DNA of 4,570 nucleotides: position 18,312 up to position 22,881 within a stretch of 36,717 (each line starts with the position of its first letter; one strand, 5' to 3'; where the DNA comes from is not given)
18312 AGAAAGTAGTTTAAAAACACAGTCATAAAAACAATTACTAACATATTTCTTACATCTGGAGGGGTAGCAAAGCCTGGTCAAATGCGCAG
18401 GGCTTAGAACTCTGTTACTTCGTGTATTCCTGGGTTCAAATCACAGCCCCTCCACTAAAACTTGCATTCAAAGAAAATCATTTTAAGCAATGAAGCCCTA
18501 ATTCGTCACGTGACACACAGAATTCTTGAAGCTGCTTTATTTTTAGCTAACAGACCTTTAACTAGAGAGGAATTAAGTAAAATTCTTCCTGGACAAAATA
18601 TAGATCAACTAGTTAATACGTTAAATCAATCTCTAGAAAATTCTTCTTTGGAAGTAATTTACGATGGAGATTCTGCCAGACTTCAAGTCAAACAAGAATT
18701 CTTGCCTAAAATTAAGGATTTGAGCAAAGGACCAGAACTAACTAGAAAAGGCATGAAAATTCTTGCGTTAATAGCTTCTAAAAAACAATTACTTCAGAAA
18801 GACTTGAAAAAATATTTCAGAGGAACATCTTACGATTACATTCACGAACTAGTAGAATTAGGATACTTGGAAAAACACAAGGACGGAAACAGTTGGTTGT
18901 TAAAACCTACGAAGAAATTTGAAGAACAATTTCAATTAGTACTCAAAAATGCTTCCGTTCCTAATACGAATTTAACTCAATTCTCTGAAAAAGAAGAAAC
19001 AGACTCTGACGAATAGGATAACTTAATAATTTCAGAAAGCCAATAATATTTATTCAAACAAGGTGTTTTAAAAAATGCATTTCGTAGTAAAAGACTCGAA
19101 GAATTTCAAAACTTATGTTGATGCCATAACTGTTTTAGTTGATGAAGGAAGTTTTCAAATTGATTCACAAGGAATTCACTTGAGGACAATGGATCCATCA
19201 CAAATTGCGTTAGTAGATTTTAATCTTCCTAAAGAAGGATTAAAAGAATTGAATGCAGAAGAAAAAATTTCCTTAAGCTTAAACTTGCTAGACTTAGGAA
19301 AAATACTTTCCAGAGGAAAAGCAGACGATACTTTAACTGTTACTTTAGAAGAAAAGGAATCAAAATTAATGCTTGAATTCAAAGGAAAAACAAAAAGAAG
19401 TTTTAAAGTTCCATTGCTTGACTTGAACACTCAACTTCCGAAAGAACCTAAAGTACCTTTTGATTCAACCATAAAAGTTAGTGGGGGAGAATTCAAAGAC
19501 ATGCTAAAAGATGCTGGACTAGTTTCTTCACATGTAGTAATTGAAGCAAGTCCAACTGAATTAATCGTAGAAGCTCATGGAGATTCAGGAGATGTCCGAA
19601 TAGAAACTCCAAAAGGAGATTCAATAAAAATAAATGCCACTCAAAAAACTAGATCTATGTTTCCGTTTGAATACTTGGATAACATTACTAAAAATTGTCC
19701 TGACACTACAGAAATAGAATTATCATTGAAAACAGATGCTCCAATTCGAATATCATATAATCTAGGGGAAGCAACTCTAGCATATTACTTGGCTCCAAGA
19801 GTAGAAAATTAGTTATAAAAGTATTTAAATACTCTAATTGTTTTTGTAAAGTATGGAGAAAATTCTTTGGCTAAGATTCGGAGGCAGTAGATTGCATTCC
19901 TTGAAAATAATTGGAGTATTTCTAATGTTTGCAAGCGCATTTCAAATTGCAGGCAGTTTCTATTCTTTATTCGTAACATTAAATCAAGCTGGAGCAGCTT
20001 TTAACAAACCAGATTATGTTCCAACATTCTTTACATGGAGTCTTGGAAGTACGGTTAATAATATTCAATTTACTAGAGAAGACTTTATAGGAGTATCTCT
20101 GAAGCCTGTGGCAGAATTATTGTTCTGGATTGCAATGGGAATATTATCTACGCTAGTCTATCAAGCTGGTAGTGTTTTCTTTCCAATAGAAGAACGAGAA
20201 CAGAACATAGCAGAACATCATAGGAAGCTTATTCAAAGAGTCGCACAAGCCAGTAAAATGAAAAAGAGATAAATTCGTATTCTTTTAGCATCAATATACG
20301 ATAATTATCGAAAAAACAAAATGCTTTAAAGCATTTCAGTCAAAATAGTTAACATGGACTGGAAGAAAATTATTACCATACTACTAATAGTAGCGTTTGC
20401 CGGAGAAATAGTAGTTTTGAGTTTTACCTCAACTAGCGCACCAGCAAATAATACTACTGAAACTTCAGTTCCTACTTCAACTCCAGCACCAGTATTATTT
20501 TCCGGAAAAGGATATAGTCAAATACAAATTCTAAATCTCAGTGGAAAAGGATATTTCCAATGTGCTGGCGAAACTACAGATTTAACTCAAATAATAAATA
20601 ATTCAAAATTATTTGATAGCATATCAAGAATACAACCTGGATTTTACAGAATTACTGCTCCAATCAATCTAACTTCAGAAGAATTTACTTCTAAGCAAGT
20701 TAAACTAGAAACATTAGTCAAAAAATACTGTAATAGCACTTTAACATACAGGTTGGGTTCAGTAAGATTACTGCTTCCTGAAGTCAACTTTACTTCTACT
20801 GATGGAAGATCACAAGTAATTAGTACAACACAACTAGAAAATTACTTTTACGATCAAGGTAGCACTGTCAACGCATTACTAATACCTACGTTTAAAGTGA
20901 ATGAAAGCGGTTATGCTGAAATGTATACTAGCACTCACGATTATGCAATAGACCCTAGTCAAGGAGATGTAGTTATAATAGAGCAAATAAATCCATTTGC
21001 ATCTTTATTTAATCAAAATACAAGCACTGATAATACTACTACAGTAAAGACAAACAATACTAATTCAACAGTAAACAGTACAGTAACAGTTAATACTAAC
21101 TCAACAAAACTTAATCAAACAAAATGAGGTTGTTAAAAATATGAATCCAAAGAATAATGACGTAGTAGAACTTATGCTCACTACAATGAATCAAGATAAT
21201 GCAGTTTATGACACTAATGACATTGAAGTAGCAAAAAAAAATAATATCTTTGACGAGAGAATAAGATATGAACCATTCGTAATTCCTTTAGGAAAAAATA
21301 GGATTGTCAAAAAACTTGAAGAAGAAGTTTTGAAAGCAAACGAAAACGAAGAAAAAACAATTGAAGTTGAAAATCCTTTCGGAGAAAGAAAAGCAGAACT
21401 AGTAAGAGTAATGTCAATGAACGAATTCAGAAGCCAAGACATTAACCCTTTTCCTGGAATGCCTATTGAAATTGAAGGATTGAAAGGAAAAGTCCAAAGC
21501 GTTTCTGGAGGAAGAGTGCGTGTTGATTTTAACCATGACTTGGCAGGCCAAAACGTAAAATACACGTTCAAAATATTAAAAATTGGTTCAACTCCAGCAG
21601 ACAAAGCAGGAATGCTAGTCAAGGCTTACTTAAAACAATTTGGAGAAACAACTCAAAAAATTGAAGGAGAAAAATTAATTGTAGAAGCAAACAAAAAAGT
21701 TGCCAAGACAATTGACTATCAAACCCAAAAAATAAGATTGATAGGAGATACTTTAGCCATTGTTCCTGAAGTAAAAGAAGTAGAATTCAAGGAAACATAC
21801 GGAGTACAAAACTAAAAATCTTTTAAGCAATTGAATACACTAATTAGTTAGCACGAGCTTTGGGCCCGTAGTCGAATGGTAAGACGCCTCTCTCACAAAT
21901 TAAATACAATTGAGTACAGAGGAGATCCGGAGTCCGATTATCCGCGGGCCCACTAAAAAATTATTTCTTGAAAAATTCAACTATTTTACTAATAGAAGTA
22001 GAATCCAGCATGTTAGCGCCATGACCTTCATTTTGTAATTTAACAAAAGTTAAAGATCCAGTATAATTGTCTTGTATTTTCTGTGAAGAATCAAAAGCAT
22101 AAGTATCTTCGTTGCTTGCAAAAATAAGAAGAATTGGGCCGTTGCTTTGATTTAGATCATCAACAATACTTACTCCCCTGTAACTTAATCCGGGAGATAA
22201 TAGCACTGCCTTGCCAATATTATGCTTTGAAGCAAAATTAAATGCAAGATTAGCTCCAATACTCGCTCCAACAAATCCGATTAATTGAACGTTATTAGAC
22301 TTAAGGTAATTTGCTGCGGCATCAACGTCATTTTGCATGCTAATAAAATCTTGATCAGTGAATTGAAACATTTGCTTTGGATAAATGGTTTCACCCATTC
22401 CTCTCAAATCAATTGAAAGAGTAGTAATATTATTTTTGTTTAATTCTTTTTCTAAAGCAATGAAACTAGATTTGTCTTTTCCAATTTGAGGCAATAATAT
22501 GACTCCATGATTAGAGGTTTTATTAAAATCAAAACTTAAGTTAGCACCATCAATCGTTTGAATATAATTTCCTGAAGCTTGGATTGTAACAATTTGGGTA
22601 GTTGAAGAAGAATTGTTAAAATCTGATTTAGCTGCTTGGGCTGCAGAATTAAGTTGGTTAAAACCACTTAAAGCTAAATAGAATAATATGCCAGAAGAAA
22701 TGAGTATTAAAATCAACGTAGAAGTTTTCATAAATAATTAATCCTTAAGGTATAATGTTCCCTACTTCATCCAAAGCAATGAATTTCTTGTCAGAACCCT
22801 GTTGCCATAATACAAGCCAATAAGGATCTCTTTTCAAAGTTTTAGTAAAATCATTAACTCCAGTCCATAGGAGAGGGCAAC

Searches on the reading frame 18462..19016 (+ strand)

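Call 94: search_protein_families(library=pfam, proteins=[window:18462-19016:+], max_evalue=0.001)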
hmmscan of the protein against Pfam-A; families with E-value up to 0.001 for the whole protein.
window:18462-19016:+ (184 aa): 1 family
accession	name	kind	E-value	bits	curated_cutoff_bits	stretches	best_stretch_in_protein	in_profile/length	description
PF04079.22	SMC_ScpB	-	4.3e-20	72.3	27.4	1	21-159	2-151/160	Segregation and condensation complex subunit ScpB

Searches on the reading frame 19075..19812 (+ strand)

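Call 94: search_protein_families(library=pfam, proteins=[window:19075-19812:+], max_evalue=0.001)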
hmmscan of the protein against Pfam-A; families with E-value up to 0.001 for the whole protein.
window:19075-19812:+ (245 aa): 2 families
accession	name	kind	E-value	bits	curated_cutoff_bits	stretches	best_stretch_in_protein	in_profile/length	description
PF00705.23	PCNA_N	-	1e-16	61.2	20.3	1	9-110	10-111/127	Proliferating cell nuclear antigen, N-terminal domain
PF02747.20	PCNA_C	-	7.9e-13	49.2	23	1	125-241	3-126/128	Proliferating cell nuclear antigen, C-terminal domain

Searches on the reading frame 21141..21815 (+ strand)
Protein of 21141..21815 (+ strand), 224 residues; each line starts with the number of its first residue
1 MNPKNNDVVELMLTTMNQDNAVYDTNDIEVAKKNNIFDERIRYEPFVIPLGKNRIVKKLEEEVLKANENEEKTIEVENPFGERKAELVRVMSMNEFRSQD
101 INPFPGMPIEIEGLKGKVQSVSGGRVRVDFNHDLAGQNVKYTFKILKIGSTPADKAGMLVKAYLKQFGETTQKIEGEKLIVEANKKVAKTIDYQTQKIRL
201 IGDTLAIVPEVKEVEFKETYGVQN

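Call 98: search_protein_families(library=ncbifam, proteins=[window:21141-21815:+], max_evalue=0.01)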
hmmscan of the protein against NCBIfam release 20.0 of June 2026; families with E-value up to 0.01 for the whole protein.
window:21141-21815:+ (224 aa): 1 family
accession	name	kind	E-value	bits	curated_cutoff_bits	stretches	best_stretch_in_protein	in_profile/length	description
NF011676.0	PRK15095.1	equivalog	9.7e-11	41.4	125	1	40-151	29-146/156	FKBP-type peptidyl-prolyl cis-trans isomerase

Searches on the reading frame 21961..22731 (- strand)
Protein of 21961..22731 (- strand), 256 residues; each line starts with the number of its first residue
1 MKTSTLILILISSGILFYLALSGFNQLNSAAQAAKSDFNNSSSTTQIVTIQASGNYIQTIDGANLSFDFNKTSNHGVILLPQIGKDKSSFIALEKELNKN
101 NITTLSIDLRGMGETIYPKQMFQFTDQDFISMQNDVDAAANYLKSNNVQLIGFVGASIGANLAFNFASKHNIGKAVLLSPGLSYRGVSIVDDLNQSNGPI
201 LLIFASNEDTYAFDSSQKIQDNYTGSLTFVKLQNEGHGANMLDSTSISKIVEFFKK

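Call 7: search_protein_families(library=pfam, proteins=[window:21961-22731:-], max_evalue=0.01)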
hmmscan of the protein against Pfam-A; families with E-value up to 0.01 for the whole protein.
window:21961-22731:- (256 aa): 4 families
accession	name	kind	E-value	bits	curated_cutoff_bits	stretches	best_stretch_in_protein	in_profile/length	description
PF00561.26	Abhydrolase_1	-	4.7e-09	36.7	25.8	1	77-215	3-131/245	alpha/beta hydrolase fold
PF12146.15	Hydrolase_4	-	1.2e-06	28.5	27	1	84-185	14-114/239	Serine aminopeptidase, S33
PF01738.24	DLH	-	1.5e-05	25.1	21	1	121-223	66-169/217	Dienelactone hydrolase family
PF12697.13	Abhydrolase_6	-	0.001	20.3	26.3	1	88-187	12-101/217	Alpha/beta hydrolase family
